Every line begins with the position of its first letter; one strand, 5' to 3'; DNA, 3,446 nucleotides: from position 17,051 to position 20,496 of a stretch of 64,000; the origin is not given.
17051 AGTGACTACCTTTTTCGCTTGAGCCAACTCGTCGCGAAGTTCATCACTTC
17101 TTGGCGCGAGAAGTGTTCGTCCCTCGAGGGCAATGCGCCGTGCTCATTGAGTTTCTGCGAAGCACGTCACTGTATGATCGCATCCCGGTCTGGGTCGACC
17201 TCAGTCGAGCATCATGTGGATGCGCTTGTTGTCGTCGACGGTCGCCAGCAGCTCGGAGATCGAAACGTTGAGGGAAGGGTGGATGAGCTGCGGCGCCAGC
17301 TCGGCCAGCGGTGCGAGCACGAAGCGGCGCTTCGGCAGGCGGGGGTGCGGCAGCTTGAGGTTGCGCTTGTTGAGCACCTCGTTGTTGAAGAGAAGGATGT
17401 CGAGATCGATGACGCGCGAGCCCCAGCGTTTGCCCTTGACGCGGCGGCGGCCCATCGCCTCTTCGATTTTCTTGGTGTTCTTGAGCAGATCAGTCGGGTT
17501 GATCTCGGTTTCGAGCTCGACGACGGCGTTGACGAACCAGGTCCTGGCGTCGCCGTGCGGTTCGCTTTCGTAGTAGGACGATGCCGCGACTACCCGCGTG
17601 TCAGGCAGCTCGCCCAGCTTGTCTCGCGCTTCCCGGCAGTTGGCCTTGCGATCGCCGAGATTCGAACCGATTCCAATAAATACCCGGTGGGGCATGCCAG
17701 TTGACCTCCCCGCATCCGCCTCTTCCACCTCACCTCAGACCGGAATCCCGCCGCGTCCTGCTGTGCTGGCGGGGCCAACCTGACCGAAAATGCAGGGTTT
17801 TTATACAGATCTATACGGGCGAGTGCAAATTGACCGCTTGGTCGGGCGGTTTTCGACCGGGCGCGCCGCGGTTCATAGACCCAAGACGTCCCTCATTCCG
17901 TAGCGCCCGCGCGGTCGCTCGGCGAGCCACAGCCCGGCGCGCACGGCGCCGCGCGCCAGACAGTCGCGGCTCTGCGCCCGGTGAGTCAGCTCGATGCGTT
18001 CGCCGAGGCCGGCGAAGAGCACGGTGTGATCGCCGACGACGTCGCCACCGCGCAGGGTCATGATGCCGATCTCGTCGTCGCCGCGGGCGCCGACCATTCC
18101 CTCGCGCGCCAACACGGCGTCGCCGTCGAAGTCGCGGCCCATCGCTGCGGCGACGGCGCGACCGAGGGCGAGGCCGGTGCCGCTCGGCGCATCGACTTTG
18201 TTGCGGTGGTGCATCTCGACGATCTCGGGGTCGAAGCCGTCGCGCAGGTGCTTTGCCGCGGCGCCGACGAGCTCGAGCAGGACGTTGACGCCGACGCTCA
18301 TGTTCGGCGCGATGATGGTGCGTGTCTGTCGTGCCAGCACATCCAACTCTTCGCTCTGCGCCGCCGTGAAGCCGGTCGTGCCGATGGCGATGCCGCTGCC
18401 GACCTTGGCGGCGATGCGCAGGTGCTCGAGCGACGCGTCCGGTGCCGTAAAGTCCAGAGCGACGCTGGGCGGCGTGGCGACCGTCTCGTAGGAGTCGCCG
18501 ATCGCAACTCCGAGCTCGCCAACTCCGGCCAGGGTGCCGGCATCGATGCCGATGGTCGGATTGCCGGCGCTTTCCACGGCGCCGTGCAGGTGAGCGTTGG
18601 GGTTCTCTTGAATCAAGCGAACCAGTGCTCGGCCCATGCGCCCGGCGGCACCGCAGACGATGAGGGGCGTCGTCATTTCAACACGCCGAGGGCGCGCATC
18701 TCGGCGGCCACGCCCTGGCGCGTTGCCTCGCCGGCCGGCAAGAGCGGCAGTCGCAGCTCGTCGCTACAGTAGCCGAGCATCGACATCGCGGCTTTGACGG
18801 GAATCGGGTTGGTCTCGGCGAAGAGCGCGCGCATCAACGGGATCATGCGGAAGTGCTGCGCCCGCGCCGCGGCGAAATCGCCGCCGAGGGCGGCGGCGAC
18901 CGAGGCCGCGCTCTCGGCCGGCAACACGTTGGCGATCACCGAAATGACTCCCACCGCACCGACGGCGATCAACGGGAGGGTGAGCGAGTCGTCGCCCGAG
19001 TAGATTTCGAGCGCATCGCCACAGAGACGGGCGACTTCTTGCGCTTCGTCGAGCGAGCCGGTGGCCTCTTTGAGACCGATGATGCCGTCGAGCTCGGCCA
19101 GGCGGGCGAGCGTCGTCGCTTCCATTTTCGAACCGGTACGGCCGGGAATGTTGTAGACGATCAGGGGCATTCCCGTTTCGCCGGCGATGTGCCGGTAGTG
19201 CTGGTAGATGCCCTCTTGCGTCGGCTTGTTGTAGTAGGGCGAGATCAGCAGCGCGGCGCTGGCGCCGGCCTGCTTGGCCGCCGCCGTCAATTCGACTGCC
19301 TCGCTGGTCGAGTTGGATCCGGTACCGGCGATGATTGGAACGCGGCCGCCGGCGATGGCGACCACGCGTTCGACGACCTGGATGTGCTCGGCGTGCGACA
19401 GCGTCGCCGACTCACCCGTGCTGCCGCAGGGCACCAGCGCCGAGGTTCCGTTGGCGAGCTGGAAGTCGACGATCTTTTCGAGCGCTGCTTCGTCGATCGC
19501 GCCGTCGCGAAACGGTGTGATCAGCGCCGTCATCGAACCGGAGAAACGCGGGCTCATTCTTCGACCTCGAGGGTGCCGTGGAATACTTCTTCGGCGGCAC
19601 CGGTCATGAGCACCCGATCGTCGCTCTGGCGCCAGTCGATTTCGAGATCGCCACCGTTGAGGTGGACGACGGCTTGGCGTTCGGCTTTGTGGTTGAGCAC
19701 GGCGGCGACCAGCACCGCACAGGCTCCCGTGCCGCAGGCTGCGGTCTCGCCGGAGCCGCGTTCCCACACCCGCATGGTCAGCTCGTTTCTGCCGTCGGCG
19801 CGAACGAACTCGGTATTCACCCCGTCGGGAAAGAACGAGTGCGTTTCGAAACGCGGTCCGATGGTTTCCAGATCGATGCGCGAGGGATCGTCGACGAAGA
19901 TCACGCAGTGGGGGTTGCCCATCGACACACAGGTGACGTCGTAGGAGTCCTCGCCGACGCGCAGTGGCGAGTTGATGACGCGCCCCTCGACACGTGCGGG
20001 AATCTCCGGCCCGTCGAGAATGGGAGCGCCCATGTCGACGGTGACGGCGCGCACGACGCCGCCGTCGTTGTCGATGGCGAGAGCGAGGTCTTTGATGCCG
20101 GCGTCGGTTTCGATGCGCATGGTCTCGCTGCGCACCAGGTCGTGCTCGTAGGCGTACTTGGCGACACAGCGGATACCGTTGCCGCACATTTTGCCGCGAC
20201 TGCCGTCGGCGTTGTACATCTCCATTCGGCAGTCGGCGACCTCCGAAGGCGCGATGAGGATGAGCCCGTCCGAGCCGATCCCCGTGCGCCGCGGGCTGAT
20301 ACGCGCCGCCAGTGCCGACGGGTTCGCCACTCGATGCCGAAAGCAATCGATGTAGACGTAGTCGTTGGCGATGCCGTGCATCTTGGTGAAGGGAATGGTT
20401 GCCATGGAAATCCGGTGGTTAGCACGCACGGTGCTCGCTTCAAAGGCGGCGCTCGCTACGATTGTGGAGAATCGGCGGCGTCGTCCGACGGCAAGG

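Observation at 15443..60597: Family of Cys-flanked dockerin-like modules on four otherwise unrelated secreted proteins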

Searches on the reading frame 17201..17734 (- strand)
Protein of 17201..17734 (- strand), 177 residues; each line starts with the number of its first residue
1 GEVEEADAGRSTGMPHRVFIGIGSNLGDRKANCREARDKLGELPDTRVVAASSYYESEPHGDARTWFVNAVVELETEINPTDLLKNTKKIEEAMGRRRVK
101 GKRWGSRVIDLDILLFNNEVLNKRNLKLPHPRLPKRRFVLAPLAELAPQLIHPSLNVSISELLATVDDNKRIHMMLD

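Call 40: search_protein_families(library=pfam, proteins=[window:17201-17734:-], max_evalue=0.001)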
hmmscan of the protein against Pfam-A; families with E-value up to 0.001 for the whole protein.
window:17201-17734:- (177 aa): 1 family
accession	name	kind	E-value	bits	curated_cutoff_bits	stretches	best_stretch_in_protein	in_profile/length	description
PF01288.25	HPPK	-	2.4e-38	131.6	25.7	1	19-148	1-116/116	7,8-dihydro-6-hydroxymethylpterin-pyrophosphokinase (HPPK)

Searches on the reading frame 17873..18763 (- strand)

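Call 40: search_protein_families(library=pfam, proteins=[window:17873-18763:-], max_evalue=0.001)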
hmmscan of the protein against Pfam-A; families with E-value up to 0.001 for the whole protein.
window:17873-18763:- (296 aa): 2 families
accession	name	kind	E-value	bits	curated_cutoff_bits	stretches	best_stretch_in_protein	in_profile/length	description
PF05173.19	DapB_C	-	5.1e-42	143.2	27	1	158-294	1-121/121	Dihydrodipicolinate reductase, C-terminus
PF01113.26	DapB_N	-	2.8e-33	115.1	25.6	1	34-155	3-124/124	Dihydrodipicolinate reductase, N-terminus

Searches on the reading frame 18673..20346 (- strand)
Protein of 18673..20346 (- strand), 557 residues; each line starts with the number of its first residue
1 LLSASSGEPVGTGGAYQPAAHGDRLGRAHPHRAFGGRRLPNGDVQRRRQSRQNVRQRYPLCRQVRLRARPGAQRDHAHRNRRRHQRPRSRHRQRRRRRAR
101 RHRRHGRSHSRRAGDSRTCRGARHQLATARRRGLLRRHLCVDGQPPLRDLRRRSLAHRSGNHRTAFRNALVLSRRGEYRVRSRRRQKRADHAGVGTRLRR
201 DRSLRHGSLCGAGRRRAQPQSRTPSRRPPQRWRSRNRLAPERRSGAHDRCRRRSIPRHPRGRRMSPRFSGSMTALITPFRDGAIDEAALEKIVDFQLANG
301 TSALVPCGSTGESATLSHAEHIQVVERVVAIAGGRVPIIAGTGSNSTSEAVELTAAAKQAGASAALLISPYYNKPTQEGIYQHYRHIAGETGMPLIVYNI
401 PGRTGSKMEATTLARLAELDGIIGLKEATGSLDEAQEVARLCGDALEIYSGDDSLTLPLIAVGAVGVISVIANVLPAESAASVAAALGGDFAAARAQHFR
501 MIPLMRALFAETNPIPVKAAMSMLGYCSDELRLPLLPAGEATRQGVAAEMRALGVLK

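Call 40: search_protein_families(library=pfam, proteins=[window:18673-20346:-], max_evalue=0.001)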
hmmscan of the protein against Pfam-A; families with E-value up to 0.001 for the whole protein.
window:18673-20346:- (557 aa): 1 family
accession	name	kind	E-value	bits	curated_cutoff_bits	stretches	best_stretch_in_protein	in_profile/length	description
PF00701.28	DHDPS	-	8.3e-97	323.8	22.1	1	268-551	2-287/289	Dihydrodipicolinate synthetase family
